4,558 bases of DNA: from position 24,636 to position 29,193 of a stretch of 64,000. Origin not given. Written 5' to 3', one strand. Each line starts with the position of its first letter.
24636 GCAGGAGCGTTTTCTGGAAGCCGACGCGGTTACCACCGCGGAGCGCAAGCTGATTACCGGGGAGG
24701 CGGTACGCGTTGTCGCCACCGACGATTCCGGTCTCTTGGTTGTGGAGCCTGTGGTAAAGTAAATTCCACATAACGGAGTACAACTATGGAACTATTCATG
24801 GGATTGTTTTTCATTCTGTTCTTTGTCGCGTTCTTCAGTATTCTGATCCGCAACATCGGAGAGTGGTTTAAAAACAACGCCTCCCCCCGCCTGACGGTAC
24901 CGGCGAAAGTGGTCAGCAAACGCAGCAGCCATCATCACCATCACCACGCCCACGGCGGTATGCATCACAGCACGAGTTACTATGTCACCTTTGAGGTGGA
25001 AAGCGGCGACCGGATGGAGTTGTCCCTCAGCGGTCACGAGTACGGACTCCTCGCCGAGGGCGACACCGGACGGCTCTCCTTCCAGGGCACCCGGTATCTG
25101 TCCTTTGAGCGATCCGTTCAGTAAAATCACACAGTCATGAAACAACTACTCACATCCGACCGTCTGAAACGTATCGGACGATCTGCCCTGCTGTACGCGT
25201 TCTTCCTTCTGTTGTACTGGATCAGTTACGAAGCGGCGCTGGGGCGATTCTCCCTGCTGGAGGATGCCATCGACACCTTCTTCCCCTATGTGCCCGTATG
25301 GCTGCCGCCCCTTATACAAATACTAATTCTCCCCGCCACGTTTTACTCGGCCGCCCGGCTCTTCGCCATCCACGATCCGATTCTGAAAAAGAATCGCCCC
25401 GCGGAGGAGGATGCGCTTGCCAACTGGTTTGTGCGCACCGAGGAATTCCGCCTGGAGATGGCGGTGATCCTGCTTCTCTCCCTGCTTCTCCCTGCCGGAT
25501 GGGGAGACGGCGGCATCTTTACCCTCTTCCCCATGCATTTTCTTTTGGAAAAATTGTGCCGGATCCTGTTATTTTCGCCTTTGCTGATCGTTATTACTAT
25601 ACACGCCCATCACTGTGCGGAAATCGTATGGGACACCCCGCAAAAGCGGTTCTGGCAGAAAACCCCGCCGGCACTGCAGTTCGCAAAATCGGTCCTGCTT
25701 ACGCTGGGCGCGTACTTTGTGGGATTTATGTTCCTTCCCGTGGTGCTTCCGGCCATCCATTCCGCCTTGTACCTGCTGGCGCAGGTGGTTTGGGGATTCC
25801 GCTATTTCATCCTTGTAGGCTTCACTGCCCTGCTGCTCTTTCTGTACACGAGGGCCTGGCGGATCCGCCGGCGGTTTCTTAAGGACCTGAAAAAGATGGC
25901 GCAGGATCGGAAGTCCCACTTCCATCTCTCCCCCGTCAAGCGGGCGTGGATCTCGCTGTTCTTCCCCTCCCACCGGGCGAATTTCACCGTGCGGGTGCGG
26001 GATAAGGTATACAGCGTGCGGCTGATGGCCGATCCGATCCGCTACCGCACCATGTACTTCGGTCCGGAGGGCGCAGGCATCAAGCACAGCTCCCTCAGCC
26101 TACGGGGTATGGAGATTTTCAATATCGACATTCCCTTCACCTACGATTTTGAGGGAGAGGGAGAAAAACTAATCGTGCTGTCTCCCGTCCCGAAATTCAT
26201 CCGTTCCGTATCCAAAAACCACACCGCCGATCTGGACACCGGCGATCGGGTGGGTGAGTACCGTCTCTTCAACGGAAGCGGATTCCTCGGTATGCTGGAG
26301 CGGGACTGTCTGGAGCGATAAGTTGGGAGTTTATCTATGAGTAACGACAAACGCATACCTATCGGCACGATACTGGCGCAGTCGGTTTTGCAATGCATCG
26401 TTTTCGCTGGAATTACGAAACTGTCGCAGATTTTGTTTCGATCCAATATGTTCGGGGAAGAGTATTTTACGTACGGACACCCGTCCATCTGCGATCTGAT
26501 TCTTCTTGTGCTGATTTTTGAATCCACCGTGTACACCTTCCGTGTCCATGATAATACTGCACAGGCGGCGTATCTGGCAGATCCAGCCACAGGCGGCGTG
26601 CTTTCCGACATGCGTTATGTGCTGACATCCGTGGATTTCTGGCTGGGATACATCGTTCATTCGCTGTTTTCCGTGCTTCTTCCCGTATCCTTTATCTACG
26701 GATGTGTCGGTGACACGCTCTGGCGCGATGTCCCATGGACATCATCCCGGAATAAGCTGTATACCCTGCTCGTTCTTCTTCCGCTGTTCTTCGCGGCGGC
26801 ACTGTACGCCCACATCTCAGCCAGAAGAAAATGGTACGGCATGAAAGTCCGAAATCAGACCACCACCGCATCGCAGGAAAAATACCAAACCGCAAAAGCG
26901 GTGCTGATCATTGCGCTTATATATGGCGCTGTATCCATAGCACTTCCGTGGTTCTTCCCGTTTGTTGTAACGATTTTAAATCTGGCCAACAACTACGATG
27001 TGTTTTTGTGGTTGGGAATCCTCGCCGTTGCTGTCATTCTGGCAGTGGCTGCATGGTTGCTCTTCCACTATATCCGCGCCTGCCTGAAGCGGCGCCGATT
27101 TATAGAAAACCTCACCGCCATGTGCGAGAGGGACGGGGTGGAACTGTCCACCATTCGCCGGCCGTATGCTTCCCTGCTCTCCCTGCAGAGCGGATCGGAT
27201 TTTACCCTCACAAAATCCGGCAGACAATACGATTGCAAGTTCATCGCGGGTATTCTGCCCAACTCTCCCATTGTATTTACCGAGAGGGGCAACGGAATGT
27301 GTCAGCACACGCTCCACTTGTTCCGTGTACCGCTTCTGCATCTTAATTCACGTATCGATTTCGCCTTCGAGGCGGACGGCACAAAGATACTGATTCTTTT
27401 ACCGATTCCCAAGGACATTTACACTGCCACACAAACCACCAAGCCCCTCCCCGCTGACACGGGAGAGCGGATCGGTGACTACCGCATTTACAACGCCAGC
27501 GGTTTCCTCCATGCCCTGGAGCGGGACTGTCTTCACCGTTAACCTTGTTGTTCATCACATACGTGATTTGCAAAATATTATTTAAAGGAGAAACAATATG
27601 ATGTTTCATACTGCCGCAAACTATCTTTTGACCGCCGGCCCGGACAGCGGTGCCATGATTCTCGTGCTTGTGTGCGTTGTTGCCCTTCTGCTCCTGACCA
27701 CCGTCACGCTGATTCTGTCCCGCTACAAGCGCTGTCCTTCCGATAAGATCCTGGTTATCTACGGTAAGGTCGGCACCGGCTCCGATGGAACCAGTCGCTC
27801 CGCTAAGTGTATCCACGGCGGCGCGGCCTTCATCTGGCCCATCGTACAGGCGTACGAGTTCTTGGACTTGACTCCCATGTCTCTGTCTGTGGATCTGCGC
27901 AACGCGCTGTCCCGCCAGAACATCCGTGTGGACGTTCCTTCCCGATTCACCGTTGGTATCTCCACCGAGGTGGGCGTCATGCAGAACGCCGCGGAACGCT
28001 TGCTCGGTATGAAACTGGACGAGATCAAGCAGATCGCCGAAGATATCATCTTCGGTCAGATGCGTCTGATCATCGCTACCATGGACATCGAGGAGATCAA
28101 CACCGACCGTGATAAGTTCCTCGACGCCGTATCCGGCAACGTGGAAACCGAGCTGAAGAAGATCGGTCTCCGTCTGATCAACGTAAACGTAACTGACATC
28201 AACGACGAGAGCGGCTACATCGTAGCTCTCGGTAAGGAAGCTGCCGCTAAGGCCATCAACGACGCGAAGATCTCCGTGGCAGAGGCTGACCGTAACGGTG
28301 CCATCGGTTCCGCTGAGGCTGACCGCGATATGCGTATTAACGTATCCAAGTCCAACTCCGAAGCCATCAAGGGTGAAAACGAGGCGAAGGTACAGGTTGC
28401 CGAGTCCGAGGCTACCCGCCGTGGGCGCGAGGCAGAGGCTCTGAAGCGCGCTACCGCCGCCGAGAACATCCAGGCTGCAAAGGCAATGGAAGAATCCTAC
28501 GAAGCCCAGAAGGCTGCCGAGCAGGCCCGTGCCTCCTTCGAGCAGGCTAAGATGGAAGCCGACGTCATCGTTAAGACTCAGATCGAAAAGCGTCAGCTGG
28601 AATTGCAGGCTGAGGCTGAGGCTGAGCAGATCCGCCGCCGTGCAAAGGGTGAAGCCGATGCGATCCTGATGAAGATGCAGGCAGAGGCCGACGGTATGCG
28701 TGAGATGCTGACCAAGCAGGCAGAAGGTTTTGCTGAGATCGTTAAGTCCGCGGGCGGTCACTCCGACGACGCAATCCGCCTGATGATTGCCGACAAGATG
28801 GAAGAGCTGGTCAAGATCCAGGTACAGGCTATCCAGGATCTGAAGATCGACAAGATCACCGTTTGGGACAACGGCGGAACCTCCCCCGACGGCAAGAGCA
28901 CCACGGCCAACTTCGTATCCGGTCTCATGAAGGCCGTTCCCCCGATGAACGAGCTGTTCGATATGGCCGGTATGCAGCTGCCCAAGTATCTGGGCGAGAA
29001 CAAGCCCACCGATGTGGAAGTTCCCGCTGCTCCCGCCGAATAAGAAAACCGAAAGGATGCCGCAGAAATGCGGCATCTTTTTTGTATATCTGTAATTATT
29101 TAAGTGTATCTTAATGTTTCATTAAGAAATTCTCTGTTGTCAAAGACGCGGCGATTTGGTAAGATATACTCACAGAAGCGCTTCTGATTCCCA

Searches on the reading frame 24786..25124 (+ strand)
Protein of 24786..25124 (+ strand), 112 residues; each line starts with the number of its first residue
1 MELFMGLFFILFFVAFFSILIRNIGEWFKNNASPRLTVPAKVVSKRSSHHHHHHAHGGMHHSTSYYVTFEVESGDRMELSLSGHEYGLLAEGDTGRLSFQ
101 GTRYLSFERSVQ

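Call 38: search_protein_families(library=pfam, proteins=[window:24786-25124:+], max_evalue=0.001)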
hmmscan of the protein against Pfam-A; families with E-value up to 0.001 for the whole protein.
window:24786-25124:+ (112 aa): 1 family
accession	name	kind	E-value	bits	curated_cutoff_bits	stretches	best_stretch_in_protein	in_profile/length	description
PF10694.14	DUF2500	-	5.3e-36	123.6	33.5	1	7-108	4-102/102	Protein of unknown function (DUF2500)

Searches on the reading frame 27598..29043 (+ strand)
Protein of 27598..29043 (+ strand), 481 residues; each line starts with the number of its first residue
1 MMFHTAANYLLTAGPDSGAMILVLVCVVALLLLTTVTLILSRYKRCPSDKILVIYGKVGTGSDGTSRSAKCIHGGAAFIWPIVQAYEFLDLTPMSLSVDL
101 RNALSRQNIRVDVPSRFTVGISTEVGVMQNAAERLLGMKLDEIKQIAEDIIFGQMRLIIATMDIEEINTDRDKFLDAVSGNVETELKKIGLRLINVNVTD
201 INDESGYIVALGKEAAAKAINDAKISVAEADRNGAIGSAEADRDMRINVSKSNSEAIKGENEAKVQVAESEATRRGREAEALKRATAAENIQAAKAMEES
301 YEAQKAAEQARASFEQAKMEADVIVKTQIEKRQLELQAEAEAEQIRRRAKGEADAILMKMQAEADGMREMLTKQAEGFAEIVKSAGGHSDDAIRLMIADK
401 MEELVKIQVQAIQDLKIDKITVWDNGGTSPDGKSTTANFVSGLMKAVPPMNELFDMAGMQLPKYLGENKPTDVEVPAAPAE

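Call 38: search_protein_families(library=pfam, proteins=[window:27598-29043:+], max_evalue=0.001)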
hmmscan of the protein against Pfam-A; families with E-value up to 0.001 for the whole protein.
window:27598-29043:+ (481 aa): 1 family
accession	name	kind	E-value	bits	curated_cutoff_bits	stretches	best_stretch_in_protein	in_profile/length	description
PF01145.31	Band_7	-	2.4e-26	93.3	23.6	1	51-231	8-175/176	SPFH domain / Band 7 family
